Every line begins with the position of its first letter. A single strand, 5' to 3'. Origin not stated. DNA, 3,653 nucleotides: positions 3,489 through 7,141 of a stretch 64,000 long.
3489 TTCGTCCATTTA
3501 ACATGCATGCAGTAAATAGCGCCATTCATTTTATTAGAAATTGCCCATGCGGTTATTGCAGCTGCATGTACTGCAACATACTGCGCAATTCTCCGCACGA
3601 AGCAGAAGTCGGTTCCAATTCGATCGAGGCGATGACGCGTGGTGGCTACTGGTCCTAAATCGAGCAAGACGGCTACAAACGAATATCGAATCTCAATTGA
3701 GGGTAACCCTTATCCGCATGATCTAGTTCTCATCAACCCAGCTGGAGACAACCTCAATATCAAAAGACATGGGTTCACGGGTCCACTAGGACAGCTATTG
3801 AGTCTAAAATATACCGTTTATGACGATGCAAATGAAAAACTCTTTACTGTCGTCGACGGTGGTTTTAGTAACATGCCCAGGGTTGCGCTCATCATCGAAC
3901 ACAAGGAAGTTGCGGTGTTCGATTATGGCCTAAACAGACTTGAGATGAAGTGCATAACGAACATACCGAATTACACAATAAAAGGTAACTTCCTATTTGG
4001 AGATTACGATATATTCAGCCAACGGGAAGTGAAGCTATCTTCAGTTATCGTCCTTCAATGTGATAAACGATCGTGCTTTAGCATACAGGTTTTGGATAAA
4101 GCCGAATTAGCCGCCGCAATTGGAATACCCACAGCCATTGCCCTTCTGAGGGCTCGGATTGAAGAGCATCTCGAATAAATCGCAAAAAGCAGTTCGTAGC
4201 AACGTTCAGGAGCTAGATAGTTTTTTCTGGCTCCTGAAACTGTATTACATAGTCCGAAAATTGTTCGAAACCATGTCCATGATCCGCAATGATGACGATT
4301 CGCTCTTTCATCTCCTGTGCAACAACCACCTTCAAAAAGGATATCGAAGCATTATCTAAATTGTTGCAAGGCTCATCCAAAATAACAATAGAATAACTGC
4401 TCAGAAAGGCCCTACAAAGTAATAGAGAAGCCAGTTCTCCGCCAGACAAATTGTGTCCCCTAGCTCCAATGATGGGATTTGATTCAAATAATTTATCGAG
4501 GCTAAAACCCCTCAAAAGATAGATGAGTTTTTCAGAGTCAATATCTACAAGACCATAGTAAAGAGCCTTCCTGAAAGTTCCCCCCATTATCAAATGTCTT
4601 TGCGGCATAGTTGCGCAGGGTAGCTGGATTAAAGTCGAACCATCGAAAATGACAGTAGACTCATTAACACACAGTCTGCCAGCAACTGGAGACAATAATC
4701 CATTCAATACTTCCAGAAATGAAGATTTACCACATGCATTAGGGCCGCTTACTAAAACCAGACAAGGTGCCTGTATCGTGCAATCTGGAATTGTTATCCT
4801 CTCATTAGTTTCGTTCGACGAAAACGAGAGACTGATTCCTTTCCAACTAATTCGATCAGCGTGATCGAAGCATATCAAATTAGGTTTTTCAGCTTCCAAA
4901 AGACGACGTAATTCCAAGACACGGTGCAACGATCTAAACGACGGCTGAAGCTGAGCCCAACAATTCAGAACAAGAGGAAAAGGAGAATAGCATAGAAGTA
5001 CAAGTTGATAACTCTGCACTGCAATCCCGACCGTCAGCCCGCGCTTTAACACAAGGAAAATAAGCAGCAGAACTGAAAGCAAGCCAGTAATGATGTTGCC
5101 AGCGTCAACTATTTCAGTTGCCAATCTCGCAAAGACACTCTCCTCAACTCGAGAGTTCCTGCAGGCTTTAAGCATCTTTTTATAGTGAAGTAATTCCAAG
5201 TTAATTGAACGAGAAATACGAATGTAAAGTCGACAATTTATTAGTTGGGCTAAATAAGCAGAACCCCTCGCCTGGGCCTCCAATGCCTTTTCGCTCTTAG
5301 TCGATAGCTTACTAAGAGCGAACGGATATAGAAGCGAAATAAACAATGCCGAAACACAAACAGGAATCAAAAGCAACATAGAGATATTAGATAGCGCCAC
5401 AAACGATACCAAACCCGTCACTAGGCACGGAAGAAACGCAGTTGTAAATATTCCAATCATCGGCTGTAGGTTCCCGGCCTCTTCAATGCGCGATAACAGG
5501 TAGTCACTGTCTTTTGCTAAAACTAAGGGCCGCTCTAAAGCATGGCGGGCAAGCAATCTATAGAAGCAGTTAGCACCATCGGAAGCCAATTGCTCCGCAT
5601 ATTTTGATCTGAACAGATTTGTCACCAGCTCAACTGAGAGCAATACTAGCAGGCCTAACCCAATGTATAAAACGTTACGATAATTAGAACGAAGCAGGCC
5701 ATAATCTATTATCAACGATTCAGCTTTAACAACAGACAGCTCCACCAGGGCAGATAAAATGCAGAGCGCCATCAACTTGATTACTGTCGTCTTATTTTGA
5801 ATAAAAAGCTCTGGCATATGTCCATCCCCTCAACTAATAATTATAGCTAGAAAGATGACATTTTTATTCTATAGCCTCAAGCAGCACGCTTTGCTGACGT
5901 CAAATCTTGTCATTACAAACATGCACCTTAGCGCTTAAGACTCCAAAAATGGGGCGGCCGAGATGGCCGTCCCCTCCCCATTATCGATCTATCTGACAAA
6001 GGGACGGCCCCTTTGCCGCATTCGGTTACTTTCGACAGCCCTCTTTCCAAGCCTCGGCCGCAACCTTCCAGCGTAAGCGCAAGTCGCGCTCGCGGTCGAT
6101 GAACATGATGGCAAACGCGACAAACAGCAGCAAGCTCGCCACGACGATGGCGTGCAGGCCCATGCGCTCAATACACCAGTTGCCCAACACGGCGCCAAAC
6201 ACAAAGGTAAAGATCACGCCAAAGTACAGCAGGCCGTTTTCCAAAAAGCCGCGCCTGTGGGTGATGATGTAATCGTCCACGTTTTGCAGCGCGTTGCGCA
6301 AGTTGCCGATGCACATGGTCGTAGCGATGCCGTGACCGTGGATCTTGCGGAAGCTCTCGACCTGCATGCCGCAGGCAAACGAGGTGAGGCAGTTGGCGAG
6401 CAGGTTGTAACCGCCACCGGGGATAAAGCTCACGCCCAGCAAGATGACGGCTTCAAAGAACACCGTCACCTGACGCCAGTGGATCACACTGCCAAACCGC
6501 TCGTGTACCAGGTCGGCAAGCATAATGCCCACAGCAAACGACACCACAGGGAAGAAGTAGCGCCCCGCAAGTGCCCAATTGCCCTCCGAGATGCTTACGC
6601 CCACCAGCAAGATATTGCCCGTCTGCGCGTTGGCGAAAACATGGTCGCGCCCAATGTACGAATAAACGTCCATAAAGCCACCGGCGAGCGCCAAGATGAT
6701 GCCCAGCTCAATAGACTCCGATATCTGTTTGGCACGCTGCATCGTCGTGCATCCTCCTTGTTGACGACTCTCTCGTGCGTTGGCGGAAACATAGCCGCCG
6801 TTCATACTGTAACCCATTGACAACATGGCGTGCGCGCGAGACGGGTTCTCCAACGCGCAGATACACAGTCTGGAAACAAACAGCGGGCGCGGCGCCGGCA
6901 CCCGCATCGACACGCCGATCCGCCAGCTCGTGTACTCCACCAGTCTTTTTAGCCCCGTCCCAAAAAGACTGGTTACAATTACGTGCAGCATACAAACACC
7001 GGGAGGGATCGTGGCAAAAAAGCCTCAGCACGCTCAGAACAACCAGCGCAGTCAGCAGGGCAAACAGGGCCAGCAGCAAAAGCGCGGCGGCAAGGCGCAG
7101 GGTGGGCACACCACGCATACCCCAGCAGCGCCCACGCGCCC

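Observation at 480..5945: AT-rich island carrying a radical SAM/SPASM + unknown + ACP-like + Cys-rich peptide cluster (CcpM-type RiPP system) in a GC-rich genome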

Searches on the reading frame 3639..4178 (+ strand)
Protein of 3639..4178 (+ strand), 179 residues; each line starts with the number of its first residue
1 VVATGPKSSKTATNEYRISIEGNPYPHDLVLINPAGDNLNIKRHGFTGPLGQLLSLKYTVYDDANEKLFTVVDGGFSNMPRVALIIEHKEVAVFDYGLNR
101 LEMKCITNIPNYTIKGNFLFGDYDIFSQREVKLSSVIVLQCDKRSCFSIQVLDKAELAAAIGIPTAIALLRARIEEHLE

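Call 3: search_protein_families(library=ncbifam, proteins=[window:3639-4178:+], max_evalue=0.01)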
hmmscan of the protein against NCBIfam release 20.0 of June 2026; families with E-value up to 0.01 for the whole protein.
window:3639-4178:+ (179 aa): 0 families

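Call 4: search_protein_families(library=pfam, proteins=[window:3639-4178:+], max_evalue=0.01)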
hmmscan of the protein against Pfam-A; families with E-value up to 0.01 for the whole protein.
window:3639-4178:+ (179 aa): 0 families

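Call 18: search_protein_families(library=ncbifam, proteins=[window:3639-4178:+], max_evalue=10)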
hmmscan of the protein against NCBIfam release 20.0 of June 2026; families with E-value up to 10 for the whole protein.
window:3639-4178:+ (179 aa): 0 families

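Call 33: search_protein_families(library=pfam, proteins=[window:3639-4178:+], max_evalue=10)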
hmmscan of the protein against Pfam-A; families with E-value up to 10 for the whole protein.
window:3639-4178:+ (179 aa): 0 families

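Call 50: find_homologous_proteins(query=window:3639-4178:+, max_evalue=0.01)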
Query window:3639-4178:+ (179 aa): 22 proteins with E <= 0.01 among 335 candidates.
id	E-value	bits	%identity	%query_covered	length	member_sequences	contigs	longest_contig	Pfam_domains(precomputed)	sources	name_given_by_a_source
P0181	3.9e-109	380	96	100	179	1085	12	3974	-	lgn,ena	-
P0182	2.0e-108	378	95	100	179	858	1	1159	-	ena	-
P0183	9.3e-108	375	94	99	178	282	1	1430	-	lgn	-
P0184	1.1e-107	375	94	100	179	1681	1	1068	-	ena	-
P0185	1.5e-105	368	97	96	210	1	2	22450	-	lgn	-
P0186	9.1e-102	356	90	100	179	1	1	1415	-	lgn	-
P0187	7.0e-99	347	88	99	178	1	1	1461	-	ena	-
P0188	6.4e-95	334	89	100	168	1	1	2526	-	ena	-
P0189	1.5e-91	323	88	99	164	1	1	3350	-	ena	-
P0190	1.8e-83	296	98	77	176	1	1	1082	-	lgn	-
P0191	5.1e-83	295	98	77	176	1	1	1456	-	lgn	-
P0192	5.3e-83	295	98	77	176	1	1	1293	-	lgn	-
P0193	8.9e-83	294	96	77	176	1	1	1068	-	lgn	-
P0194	1.9e-82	293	97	77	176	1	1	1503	-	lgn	-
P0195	2.2e-71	257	96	66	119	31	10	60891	-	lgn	-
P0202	8.4e-50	187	54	100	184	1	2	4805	-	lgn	-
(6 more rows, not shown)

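Call 52: find_encoding_contigs(protein=P0202, flank=6000, max_places=2)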
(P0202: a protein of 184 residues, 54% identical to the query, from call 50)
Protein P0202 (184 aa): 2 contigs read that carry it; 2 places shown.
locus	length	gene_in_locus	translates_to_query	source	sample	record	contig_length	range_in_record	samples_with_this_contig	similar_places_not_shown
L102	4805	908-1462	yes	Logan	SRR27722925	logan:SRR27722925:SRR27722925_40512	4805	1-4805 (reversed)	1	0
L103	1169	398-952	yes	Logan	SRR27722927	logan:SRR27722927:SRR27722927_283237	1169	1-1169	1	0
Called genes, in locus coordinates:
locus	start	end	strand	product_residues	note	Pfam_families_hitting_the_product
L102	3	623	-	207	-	?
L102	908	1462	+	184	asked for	-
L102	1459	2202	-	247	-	PF06912:DUF1275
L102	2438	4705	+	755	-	PF08497:Radical_SAM_N, PF04055:Radical_SAM (weak), PF11842:DUF3362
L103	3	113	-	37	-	?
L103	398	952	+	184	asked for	-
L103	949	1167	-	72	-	?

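Call 65: search_solved_structures(query=A3, max_evalue=10, show_alignments=2)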
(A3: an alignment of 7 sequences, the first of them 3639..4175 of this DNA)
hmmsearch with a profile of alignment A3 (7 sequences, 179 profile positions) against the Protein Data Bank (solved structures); distinct sequences matched with E-value up to 10: 2.
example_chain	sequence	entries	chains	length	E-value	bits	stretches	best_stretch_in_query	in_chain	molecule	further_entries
6kol_A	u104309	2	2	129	0.14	14.9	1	32-77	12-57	Blue (Type 1) copper domain protein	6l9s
3etc_A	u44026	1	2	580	1.3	11.7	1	42-114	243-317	AMP-binding protein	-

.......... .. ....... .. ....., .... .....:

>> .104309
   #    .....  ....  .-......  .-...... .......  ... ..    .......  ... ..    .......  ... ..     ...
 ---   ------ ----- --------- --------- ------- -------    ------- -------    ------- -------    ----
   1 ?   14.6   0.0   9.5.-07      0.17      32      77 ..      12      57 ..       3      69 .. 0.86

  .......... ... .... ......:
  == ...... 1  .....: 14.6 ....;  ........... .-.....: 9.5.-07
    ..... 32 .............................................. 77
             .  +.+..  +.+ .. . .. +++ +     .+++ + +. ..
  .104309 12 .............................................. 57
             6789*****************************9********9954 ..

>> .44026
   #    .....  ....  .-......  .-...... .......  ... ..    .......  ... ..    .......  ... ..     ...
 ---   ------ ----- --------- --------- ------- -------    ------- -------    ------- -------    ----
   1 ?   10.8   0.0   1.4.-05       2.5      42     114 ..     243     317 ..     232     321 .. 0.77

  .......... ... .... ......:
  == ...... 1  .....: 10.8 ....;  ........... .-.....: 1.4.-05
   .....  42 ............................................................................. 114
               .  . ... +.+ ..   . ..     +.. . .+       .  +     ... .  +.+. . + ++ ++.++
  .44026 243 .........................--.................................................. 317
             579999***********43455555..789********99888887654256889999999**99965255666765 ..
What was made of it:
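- On LURP-one-related / Tubby C-terminal-like (PF04525, PF23728) for the 179-aa protein: The PDB profile search finds nothing relevant (call 65).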

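Call 66: search_protein_families(library=pfam, alignment_id=A3, max_evalue=10)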
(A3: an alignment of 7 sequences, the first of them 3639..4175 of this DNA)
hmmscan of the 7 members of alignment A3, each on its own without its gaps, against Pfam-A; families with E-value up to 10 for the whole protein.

A. member 1, window:3639-4175:+ (179 aa): 0 families

B. families by the number of members that match (of 7 scanned): 3 families
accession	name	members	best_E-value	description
PF04525.18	LOR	1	0.1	LURP-one-related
PF08504.16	RunxI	1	0.23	Runx inhibition domain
PF05229.21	SCPU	1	0.26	Spore Coat Protein U domain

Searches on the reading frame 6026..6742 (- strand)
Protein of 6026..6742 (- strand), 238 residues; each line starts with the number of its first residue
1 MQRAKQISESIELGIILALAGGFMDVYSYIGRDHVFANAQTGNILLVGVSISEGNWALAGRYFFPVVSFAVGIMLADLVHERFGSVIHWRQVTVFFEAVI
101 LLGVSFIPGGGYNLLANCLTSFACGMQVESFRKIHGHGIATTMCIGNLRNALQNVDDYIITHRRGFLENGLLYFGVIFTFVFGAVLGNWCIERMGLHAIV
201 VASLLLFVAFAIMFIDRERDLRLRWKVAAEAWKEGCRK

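Call 43: find_related_loci(query=window:6026-6742:-, collection=genome_contigs, flank=10000)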
Query window:6026-6742:- (238 aa) in genome_contigs; peptide patterns used: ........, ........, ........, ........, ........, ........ (x = any residue, [..] = any of these).
599 stretches matched a pattern (row limit reached: there are more); 565 encode a relative of the query (tblastn E <= 1e-3); the best 80 are kept; 80 distinct loci.
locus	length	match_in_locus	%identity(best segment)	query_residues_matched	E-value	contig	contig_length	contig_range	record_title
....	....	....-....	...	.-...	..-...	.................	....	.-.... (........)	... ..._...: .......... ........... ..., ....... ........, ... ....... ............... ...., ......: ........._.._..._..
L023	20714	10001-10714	100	1-238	3e-159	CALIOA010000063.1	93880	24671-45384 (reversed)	MAG TPA_asm: uncultured Collinsella sp. isolate ERR912044_bin.75_CONCOCT_v1.1_MAG genome assembly, contig: ERZ826764.186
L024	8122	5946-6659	100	1-238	3e-159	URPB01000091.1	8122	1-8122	uncultured Collinsella sp. isolate UMGS1207 genome assembly, contig: NODE_2030_length_8122_cov_4.130160, whole genome sh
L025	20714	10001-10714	100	1-238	3e-159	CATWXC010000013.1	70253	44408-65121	MAG TPA_asm: uncultured Collinsella sp. isolate ERR9492495_bin.11_MetaWRAP_v1.3_MAG genome assembly, contig: ERZ18533984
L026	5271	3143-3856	100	1-238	2e-161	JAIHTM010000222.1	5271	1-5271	MAG: Collinsella sp. isolate B663_006 scaffold_1128, whole genome shotgun sequence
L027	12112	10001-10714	100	1-238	3e-159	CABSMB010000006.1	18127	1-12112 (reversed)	MAG TPA_asm: uncultured Collinsella sp. isolate MGYG-HGUT-02714 genome assembly, contig: GUT_GENOME159033_6, whole genom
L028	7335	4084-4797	100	1-238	2e-159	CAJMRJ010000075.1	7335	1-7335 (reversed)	TPA_asm: uncultured bacterium isolate ERR321649-bin.20 genome assembly, contig: NODE_6811_length_7335_cov_3.983242, whol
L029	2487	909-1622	100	1-238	2e-169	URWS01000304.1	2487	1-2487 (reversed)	uncultured Collinsella sp. isolate UMGS1417 genome assembly, contig: NODE_7979_length_2487_cov_5.794408, whole genome sh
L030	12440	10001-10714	100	1-238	4e-159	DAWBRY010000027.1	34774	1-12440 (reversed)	MAG TPA_asm: Collinsella sp. isolate gSpreadC_ID_1666 NODE_356_length_34774_cov_64.850485, whole genome shotgun sequence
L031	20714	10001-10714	100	1-238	8e-159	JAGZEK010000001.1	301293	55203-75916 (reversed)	MAG: Collinsella sp. isolate L3_072_362G1_dasL3_072_362G1_maxbin2.maxbin.009sta_sub L3_072_362G1_scaffold_1, whole genom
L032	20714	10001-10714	100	1-238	5e-159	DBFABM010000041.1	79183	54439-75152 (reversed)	MAG TPA_asm: Collinsella aerofaciens isolate MAG3147 k141_23239, whole genome shotgun sequence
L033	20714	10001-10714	100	1-238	6e-159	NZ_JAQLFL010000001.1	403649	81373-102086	Collinsella aerofaciens strain 1001216st1_F6_1001216I_160404 NODE_1_length_403649_cov_24.8858, whole genome shotgun sequ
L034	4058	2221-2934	100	1-238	5e-164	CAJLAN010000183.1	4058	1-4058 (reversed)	MAG TPA_asm: uncultured Collinsella sp. isolate ERR414496-bin.26 genome assembly, contig: NODE_9893_length_4058_cov_2.70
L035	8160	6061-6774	100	1-238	3e-159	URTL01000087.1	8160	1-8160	uncultured Collinsella sp. isolate UMGS1333 genome assembly, contig: NODE_2884_length_8160_cov_2.602714, whole genome sh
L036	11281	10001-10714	100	1-238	4e-159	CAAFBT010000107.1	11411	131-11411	MAG TPA_asm: uncultured Collinsella sp., isolate HGM04190, WGS project CAAFBT010000000 data, contig: SRS049896_43_k99_10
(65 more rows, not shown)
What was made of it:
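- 6026..6742 (-): Host DUF1275 (YoaK-type) membrane protein gene (right flank). It is 99-100% conserved in 80 Collinsella genomes (call 43).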

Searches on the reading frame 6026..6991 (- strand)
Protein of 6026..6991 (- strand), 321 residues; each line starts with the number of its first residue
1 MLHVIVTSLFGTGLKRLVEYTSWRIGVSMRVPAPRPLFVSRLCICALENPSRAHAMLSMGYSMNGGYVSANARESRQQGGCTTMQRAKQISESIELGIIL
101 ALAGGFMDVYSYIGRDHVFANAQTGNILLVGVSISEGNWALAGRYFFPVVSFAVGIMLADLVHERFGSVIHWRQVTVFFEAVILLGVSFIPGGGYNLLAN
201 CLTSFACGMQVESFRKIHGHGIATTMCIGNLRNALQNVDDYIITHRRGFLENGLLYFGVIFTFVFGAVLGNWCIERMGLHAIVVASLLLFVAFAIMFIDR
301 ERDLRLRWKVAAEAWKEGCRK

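Call 3: search_protein_families(library=ncbifam, proteins=[window:6026-6991:-], max_evalue=0.01)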
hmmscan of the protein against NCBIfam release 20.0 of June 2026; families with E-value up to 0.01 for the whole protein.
window:6026-6991:- (321 aa): 0 families

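Call 4: search_protein_families(library=pfam, proteins=[window:6026-6991:-], max_evalue=0.01)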
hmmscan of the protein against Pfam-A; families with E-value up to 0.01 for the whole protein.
window:6026-6991:- (321 aa): 2 families
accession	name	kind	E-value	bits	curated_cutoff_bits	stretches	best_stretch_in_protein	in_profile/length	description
PF06912.16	DUF1275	-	4.5e-54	183.7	25.4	1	96-294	1-192/193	Protein of unknown function (DUF1275)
PF04246.17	RseC_MucC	-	0.00068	20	24.4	0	120-190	46-109/130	Positive regulator of sigma(E), RseC/MucC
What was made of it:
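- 6026..6742 (-): PF06912, E 4.5e-54 (call 4).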
